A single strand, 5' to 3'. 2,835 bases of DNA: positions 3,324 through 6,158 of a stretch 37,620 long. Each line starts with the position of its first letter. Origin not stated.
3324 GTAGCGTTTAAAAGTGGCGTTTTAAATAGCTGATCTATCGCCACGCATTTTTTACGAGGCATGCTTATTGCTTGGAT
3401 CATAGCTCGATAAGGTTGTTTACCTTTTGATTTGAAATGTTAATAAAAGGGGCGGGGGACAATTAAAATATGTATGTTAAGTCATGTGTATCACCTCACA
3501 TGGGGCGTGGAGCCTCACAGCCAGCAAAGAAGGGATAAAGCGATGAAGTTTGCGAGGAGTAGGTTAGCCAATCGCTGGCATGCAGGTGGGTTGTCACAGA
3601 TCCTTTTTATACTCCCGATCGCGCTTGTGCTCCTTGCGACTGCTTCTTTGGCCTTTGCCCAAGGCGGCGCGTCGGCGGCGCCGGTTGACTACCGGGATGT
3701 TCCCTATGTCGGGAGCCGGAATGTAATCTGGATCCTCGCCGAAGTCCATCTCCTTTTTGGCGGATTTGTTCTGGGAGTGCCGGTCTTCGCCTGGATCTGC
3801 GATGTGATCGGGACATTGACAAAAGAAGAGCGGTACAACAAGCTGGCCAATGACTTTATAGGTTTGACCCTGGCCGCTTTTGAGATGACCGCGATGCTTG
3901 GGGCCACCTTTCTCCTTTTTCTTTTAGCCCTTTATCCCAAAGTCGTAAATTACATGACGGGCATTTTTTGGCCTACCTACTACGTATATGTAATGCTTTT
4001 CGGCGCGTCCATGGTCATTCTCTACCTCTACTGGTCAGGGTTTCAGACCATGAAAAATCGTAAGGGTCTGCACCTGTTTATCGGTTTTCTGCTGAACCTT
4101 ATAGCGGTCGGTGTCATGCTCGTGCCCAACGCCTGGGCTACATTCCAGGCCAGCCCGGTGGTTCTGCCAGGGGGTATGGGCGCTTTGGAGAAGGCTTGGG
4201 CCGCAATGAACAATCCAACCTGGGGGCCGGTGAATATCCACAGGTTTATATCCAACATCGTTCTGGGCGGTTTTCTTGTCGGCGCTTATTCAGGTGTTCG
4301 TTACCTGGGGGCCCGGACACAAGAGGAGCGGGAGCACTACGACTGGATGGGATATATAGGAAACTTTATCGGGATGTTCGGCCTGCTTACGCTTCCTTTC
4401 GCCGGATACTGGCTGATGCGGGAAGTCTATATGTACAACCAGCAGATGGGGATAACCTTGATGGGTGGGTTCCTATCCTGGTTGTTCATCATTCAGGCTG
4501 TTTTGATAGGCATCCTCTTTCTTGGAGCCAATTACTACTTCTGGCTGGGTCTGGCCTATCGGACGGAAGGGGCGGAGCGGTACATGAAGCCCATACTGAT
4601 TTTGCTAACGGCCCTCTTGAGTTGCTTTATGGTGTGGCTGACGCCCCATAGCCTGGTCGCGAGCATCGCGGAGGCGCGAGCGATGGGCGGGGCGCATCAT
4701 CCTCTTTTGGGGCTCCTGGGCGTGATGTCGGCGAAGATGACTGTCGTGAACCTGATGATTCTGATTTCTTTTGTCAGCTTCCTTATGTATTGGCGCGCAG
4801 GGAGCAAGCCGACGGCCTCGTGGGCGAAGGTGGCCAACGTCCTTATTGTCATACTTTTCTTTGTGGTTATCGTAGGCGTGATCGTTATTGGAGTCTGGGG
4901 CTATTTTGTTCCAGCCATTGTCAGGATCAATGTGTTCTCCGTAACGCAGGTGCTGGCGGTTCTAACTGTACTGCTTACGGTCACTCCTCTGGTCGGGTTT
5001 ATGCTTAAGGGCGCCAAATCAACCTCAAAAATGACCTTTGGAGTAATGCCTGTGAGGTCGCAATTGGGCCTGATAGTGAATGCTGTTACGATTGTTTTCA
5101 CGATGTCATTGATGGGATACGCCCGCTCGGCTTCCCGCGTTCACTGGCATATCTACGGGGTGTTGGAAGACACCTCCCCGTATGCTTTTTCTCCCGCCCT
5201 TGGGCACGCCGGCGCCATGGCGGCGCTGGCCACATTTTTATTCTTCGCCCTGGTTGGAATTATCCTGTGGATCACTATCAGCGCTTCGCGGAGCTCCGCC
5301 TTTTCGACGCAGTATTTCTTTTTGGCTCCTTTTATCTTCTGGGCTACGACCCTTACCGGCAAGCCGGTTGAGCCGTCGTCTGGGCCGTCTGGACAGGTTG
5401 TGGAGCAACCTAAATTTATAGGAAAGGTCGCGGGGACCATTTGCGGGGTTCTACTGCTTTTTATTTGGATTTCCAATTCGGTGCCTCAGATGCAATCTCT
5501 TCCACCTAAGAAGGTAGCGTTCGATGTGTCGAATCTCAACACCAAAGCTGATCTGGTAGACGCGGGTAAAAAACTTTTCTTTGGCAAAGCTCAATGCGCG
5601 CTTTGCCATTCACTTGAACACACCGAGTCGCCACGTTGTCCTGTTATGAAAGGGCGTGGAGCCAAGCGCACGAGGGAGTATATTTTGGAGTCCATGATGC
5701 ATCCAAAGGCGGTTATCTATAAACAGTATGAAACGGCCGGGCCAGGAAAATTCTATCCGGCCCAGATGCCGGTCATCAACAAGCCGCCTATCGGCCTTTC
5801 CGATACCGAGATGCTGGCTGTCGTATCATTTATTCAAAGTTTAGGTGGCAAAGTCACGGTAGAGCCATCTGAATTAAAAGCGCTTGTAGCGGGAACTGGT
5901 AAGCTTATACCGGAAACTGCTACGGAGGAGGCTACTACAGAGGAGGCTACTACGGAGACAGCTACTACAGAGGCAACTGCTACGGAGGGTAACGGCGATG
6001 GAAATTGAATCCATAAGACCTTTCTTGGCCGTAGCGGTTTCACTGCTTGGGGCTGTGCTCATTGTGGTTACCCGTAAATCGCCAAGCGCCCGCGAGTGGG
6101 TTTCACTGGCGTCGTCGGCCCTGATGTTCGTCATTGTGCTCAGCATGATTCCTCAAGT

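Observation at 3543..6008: Q-loop-less CydA-like protein with His-rich motifs and a fused cytochrome c domain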

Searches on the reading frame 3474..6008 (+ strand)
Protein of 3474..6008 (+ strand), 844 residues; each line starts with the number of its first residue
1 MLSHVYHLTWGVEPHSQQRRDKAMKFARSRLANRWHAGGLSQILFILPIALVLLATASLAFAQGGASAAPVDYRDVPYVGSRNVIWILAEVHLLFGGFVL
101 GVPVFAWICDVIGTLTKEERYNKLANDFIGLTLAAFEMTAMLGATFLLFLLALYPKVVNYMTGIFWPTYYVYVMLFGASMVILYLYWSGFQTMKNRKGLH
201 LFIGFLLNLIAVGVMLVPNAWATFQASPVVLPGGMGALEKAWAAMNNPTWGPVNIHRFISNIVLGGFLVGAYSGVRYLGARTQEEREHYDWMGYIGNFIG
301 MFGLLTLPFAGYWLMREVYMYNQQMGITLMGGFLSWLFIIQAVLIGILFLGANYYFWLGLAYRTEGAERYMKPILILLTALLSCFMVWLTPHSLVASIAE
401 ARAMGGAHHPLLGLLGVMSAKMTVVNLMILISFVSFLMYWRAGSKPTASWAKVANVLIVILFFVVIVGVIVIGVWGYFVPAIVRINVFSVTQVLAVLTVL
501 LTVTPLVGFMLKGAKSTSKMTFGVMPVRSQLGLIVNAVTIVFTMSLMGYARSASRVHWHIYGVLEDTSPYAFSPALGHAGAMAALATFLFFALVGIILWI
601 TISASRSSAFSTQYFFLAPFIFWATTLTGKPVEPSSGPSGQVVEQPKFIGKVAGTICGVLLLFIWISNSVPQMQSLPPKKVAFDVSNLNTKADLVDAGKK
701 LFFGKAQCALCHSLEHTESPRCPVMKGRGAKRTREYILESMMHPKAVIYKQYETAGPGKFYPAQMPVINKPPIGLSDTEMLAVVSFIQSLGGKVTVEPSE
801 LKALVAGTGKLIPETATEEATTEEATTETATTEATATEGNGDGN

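Call 3: search_protein_families(library=pfam, proteins=[window:3474-6008:+], max_evalue=0.01)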
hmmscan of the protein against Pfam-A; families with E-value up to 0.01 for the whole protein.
window:3474-6008:+ (844 aa): 1 family
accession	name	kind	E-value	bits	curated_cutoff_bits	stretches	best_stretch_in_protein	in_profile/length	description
PF00034.26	Cytochrom_C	-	1.7e-07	32.9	21.3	1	696-790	2-89/90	Cytochrome c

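Call 5: find_homologous_proteins(query=window:3543-6008:+)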
Query window:3543-6008:+ (821 aa): 5138 proteins with E <= 0.001 among 8000 candidates; the best 120 are listed.
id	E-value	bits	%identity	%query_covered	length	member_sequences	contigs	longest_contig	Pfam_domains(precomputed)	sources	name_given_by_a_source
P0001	0.0e+0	1837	100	100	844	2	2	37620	PF00034.27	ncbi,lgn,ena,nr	ncbi:MAG TPA: c-type cytochrome [Nitrospirae bacterium]|nr:c-type cytochrome [Nitrospirota bacterium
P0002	0.0e+0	1569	87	97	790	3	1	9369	PF00034.27,PF01654.23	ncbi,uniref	ncbi:hypothetical protein MNBD_NITROSPINAE04-1719 [hydrothermal vent metagenome]|uniref:Cytochrome c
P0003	0.0e+0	1543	84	100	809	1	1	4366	PF00034.27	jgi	-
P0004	0.0e+0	1412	80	97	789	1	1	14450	PF00034.27,PF01654.23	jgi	-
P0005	0.0e+0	1404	80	94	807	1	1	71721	PF00034.27,PF01654.23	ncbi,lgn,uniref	ncbi:hypothetical protein MNBD_NITROSPINAE02-1190 [hydrothermal vent metagenome]|uniref:Cytochrome c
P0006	0.0e+0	1388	79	95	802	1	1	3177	PF00034.27,PF01654.23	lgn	-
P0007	0.0e+0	1357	77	95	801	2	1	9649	PF00034.27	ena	-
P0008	0.0e+0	1349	76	96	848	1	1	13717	PF00034.27,PF01654.23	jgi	-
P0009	0.0e+0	1327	78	91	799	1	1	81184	PF00034.27,PF01654.23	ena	-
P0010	0.0e+0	1320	75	95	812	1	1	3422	PF00034.27,PF01654.23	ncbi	-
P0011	0.0e+0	1319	75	96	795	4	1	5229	PF00034.27,PF01654.23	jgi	-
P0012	0.0e+0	1309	70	100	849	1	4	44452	PF00034.27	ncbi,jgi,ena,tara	tara:strand:+ start:33726 stop:36275 length:2550 start_codon:yes stop_codon:yes gene_type:complete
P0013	0.0e+0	1296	73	95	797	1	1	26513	PF00034.27,PF01654.23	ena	-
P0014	0.0e+0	1295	73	97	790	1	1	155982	PF00034.27,PF01654.23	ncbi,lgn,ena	-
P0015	0.0e+0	1293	74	95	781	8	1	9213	PF00034.27,PF01654.23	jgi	jgi:mono/diheme cytochrome c family protein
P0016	0.0e+0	1291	73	96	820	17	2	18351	PF00034.27,PF01654.23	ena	-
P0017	0.0e+0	1287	73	96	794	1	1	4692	PF00034.27,PF01654.23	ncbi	-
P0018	0.0e+0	1278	75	93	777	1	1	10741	PF00034.27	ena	-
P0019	0.0e+0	1275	72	95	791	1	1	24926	PF01654.23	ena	-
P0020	0.0e+0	1270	70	99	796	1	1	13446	PF00034.27,PF01654.23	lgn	-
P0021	0.0e+0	1267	73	95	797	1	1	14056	PF00034.27,PF01654.23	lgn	-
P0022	0.0e+0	1263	73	92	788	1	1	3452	PF00034.27,PF01654.23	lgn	-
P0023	0.0e+0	1258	73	91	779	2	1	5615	PF00034.27,PF01654.23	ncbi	-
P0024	0.0e+0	1232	71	95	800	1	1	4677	PF00034.27,PF01654.23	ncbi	-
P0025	0.0e+0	1212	75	87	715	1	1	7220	PF00034.27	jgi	jgi:cytochrome bd-type quinol oxidase subunit 1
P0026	0.0e+0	1207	69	96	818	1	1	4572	PF01654.23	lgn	-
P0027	0.0e+0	1204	71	91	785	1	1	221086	PF01654.23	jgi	jgi:cytochrome bd-type quinol oxidase subunit 1/mono/diheme cytochrome c family protein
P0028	0.0e+0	1191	68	95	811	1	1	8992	PF01654.23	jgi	-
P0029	0.0e+0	1190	71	91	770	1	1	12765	PF01654.23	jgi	jgi:cytochrome bd-type quinol oxidase subunit 1/mono/diheme cytochrome c family protein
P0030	0.0e+0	1186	70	91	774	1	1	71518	PF01654.23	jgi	jgi:cytochrome bd ubiquinol oxidase subunit I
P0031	0.0e+0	1180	74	86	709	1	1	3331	PF00034.27,PF01654.23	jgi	jgi:cytochrome bd-type quinol oxidase subunit 1/mono/diheme cytochrome c family protein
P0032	0.0e+0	1179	70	90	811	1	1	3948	PF01654.23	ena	-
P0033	0.0e+0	1149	66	93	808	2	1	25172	PF01654.23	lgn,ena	-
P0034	0.0e+0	1148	65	97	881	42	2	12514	PF01654.23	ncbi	-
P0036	0.0e+0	1136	65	95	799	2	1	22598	PF00034.27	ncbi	ncbi:MAG: cytochrome ubiquinol oxidase subunit I [Nitrospirota bacterium]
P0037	0.0e+0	1136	65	95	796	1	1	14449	PF00034.27,PF01654.23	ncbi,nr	ncbi:MAG: cytochrome ubiquinol oxidase subunit I [Nitrospirae bacterium]|nr:cytochrome ubiquinol oxi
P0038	0.0e+0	1130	62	98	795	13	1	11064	PF01654.23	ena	-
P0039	0.0e+0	1128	67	90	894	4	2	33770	PF01654.23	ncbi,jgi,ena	-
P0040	0.0e+0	1089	64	91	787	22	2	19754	PF00034.27,PF01654.23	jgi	-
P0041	0.0e+0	1085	62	94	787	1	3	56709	PF00034.27,PF01654.23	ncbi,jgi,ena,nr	ncbi:MAG: conserved membrane hypothetical protein, Cytochrome bd-type quinol oxidase subunit 1-like 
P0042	0.0e+0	1085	65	90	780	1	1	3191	PF00034.27,PF01654.23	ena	-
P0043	0.0e+0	1080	62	96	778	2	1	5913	PF00034.27,PF01654.23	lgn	-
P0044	0.0e+0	1070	61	94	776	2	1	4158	PF01654.23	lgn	-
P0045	0.0e+0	1065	61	94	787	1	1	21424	PF00034.27,PF01654.23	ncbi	-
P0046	0.0e+0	1060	62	91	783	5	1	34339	PF00034.27,PF01654.23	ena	-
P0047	0.0e+0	1060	63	90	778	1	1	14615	PF00034.27,PF01654.23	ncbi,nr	ncbi:MAG: c-type cytochrome [Nitrospira sp.]|nr:MAG: c-type cytochrome [Nitrospira sp.]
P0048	0.0e+0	1054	62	93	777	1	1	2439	PF00034.27,PF01654.23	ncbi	ncbi:MAG: cytochrome ubiquinol oxidase subunit I, partial [Nitrospiraceae bacterium]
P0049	0.0e+0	1044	61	92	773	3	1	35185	PF00034.27,PF01654.23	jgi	jgi:cytochrome bd-type quinol oxidase subunit 1/mono/diheme cytochrome c family protein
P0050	0.0e+0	1039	61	92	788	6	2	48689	PF00034.27,PF01654.23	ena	-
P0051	0.0e+0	1036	61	92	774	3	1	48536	PF00034.27,PF01654.23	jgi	jgi:mono/diheme cytochrome c family protein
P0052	0.0e+0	1035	61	91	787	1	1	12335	PF00034.27,PF01654.23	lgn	-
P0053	0.0e+0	1033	60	90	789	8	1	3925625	PF00034.27,PF01654.23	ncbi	ncbi:cytochrome ubiquinol oxidase subunit I [Nitrospira sp. Kam-Ns4a]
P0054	0.0e+0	1030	60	91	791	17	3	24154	PF00034.27,PF01654.23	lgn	-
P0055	0.0e+0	1023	61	91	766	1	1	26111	PF01654.23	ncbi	-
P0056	0.0e+0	1015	59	93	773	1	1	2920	PF01654.23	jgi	jgi:cytochrome bd-type quinol oxidase subunit 1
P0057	1.5e-296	1004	60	90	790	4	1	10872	PF00034.27,PF01654.23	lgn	-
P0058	2.4e-295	1000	58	93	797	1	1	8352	PF00034.27,PF01654.23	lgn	-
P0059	3.3e-292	990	57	97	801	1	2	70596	PF00034.27,PF01654.23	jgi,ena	-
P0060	3.4e-290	983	60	92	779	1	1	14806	PF00034.27,PF01654.23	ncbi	-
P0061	4.3e-290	983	57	95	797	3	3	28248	PF00034.27,PF01654.23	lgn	-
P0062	4.9e-290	983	58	92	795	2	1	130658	PF01654.23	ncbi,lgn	-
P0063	8.6e-290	982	57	94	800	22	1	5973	PF00034.27,PF01654.23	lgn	-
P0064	2.1e-288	977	60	90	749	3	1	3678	PF00034.27,PF01654.23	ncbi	ncbi:MAG: c-type cytochrome, partial [Nitrospiria bacterium]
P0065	2.2e-286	971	58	90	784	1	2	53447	PF00034.27,PF01654.23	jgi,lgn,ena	-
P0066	3.0e-286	970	59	92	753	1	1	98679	PF01654.23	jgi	-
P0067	3.8e-286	970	58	90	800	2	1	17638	PF00034.27,PF01654.23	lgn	-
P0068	2.8e-285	967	58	90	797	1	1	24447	PF00034.27,PF01654.23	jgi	jgi:cytochrome bd-type quinol oxidase subunit 1/mono/diheme cytochrome c family protein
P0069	1.2e-283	962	58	92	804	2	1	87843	PF00034.27,PF01654.23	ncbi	-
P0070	3.7e-282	957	57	91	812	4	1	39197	PF00034.27,PF01654.23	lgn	-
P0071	2.6e-281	954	58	92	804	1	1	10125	PF00034.27,PF01654.23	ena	-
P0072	3.5e-279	947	56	95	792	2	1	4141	PF00034.27,PF01654.23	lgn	-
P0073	2.9e-277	940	56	95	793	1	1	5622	PF01654.23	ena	-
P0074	4.8e-277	940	55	97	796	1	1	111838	PF00034.27,PF01654.23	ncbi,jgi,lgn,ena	-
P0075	4.6e-274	930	55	96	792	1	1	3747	PF01654.23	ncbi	-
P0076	4.7e-273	926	55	92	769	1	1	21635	PF00034.27,PF01654.23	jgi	-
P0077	3.6e-272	924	54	94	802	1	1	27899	PF00034.27,PF01654.23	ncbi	-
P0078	4.6e-272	923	53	97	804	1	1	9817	PF00034.27,PF01654.23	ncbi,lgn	ncbi:MAG: cytochrome ubiquinol oxidase subunit I [Nitrospiria bacterium]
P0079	8.2e-272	922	56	93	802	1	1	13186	PF00034.27,PF01654.23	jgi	-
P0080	1.6e-271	921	54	97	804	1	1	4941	PF00034.27,PF01654.23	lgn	-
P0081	3.0e-271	921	53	98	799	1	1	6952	PF00034.27,PF01654.23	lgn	-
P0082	4.3e-271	920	54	97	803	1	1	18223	PF00034.27,PF01654.23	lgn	-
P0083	7.1e-271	919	54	94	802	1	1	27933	PF00034.27,PF01654.23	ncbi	-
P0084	2.1e-270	918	56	91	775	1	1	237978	PF00034.27,PF01654.23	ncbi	-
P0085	4.7e-270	917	55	93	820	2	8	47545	PF00034.27,PF01654.23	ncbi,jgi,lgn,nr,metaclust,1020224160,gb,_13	ncbi:MAG TPA: c-type cytochrome [Nitrospiria bacterium]|nr:c-type cytochrome [Candidatus Manganitrop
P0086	1.9e-269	915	53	97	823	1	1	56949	PF00034.27,PF01654.23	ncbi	-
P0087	1.8e-268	911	54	95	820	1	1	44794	PF01654.23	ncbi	ncbi:MAG: cytochrome ubiquinol oxidase subunit I [Nitrospiria bacterium]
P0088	1.1e-267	909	54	93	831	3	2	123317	PF00034.27,PF01654.23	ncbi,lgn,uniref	ncbi:hypothetical protein MNBD_NITROSPIRAE01-649 [hydrothermal vent metagenome]|uniref:Cytochrome c 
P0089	5.3e-267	906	56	90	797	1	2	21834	PF00034.27,PF01654.23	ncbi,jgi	-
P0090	6.5e-267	906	53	97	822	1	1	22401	PF00034.27,PF01654.23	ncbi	-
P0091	7.6e-267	906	54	94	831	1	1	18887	PF00034.27,PF01654.23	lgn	-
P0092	8.9e-267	906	54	95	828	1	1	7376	PF00034.27,PF01654.23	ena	-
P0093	1.2e-264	899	56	89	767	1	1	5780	PF00034.27,PF01654.23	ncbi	-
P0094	1.6e-264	898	51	97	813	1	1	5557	PF00034.27,PF01654.23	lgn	-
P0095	3.4e-263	894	55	89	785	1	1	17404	PF00034.27,PF01654.23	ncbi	ncbi:MAG: cytochrome ubiquinol oxidase subunit I [Nitrospiria bacterium]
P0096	3.8e-263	894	54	94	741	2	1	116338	PF00034.27,PF01654.23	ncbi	-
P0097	3.3e-261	887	51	96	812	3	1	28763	PF00034.27,PF01654.23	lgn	-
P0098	3.7e-261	887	54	93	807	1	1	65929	PF00034.27,PF01654.23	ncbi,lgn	-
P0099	1.2e-260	885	56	89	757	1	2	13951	PF00034.27,PF01654.23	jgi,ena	-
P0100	3.1e-260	884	54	92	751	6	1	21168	PF00034.27,PF01654.23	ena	-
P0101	2.4e-259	881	52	95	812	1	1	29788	PF00034.27,PF01654.23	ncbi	ncbi:MAG: cytochrome ubiquinol oxidase subunit I [Nitrospiria bacterium]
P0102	1.2e-258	879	54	89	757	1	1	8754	PF00034.27,PF01654.23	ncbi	-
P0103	1.9e-258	878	53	96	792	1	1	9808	PF00034.27,PF01654.23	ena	-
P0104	4.9e-257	874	54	91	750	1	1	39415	PF00034.27,PF01654.23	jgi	jgi:hypothetical protein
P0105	7.0e-257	873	54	92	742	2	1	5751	PF01654.23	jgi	jgi:cytochrome bd-type quinol oxidase subunit 1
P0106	1.6e-256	872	54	92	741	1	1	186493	PF00034.27,PF01654.23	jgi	jgi:cytochrome bd ubiquinol oxidase subunit I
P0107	6.9e-256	870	53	94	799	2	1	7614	PF00034.27,PF01654.23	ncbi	-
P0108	8.9e-256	869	52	95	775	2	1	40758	PF00034.27,PF01654.23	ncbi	-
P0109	8.4e-255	866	52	95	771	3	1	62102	PF00034.27,PF01654.23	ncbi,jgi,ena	jgi:hypothetical protein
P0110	1.0e-254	866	52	95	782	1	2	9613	PF00034.27,PF01654.23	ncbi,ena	ncbi:MAG: cytochrome ubiquinol oxidase subunit I [Nitrospirota bacterium]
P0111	1.5e-254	865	52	95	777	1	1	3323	PF00034.27,PF01654.23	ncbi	-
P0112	1.6e-254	865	52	98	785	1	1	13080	PF00034.27,PF01654.23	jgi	jgi:cytochrome bd-type quinol oxidase subunit 1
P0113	9.0e-254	863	52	95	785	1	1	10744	PF00034.27,PF01654.23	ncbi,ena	ncbi:MAG: cytochrome ubiquinol oxidase subunit I [Nitrospirota bacterium]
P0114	1.9e-253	862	54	89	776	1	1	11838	PF01654.23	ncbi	ncbi:MAG: cytochrome ubiquinol oxidase subunit I [Nitrospiria bacterium]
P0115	1.4e-252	859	53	92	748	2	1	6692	PF00034.27,PF01654.23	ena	-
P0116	1.8e-252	858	51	97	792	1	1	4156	PF01654.23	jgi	-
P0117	2.8e-252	858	53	94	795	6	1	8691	PF00034.27,PF01654.23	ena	-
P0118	3.9e-251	854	51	93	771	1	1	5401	PF00034.27,PF01654.23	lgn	-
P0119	6.5e-248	843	68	67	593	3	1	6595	PF01654.23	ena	-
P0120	7.7e-248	843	65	71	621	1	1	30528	PF01654.23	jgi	jgi:cytochrome d ubiquinol oxidase subunit I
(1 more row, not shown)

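Call 6: search_protein_families(library=ncbifam, proteins=[window:3474-6008:+], max_evalue=0.01)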
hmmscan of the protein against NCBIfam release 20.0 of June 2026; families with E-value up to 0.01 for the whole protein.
window:3474-6008:+ (844 aa): 1 family
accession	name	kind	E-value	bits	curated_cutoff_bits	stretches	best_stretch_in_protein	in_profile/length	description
TIGR02603.1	CxxCH_TIGR02603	domain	3e-06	27.3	68.15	1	696-754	4-60/134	putative heme-binding domain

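Call 7: search_protein_families(library=pfam, proteins=[window:3543-6008:+, P0002, P0041, P0053, P0085], max_evalue=10)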
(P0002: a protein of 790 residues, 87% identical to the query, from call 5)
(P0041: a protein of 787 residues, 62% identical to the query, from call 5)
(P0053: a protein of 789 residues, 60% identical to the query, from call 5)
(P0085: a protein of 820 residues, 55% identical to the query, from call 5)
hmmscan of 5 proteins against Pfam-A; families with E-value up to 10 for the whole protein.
window:3543-6008:+ (821 aa): 2 families
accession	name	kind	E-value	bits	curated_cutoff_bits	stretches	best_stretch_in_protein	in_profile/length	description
PF00034.26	Cytochrom_C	-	1.7e-07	32.9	21.3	1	673-767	2-89/90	Cytochrome c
PF01654.22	Cyt_bd_oxida_I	-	0.056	12.4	26.2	0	62-542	6-375/418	Cytochrome bd terminal oxidase subunit I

P0002 (790 aa): 2 families
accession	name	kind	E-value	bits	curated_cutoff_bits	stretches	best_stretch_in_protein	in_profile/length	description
PF01654.22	Cyt_bd_oxida_I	-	7.6e-10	38.4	26.2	1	59-298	3-240/418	Cytochrome bd terminal oxidase subunit I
PF00034.26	Cytochrom_C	-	3.1e-05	25.6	21.3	1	670-763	3-89/90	Cytochrome c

P0041 (787 aa): 3 families
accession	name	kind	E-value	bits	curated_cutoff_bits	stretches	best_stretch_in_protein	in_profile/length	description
PF01654.22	Cyt_bd_oxida_I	-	1.2e-11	44.3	26.2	1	59-312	2-252/418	Cytochrome bd terminal oxidase subunit I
PF00034.26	Cytochrom_C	-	8e-07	30.7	21.3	1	671-763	4-89/90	Cytochrome c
PF13786.12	DUF4179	-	2.7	8.9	30.1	1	618-658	2-42/94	Domain of unknown function (DUF4179)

P0053 (789 aa): 3 families
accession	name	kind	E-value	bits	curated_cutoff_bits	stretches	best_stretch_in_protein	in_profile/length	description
PF01654.22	Cyt_bd_oxida_I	-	1e-12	47.9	26.2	1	61-300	3-240/418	Cytochrome bd terminal oxidase subunit I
PF00034.26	Cytochrom_C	-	3.5e-07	31.9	21.3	1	671-764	3-89/90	Cytochrome c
PF13442.11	Cytochrome_CBB3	-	0.16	12.8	27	1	671-717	5-43/68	Cytochrome C oxidase, cbb3-type, subunit III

P0085 (820 aa): 3 families
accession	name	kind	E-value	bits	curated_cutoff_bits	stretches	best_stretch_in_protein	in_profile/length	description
PF01654.22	Cyt_bd_oxida_I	-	3.2e-14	52.8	26.2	1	53-288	9-242/418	Cytochrome bd terminal oxidase subunit I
PF00034.26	Cytochrom_C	-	4e-05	25.3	21.3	1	659-749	3-88/90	Cytochrome c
PF13442.11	Cytochrome_CBB3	-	0.0036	18.1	27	1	658-704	4-43/68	Cytochrome C oxidase, cbb3-type, subunit III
